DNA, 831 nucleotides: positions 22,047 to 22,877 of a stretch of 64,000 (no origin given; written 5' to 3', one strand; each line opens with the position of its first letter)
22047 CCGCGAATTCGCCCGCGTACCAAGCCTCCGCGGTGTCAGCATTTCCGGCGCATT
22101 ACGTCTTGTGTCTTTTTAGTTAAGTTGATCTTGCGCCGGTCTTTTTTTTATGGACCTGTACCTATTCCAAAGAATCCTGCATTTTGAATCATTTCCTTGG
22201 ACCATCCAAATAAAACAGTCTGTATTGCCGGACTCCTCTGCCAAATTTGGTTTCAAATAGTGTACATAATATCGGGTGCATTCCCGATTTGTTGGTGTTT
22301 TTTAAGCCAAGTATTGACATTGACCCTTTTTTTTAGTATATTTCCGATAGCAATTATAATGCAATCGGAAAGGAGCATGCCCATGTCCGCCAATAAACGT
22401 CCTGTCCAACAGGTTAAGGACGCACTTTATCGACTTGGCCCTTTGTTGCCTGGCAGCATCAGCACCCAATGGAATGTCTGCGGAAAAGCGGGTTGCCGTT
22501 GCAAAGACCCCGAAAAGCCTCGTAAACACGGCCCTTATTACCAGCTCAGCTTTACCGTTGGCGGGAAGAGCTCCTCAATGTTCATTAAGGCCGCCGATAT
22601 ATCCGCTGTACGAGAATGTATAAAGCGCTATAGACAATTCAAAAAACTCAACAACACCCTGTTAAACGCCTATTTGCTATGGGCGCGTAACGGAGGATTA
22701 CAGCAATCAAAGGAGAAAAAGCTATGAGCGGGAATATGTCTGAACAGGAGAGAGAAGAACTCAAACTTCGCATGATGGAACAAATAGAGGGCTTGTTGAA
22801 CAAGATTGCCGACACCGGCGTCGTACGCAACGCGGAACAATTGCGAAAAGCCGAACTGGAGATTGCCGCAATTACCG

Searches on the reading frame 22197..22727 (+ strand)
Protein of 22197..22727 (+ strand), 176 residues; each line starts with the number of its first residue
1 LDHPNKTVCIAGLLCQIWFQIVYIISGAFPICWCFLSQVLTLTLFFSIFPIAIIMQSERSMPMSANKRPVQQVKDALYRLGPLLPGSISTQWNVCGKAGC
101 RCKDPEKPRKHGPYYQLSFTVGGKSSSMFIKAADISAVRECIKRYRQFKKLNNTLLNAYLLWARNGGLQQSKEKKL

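Call 14: search_protein_families(library=pfam, proteins=[window:22197-22727:+], max_evalue=0.001)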
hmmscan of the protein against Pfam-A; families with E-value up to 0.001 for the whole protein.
window:22197-22727:+ (176 aa): 1 family
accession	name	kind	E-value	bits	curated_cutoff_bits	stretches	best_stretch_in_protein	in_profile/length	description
PF20586.3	DUF6788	-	1.6e-24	86.5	27.2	1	66-157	4-94/103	Family of unknown function (DUF6788)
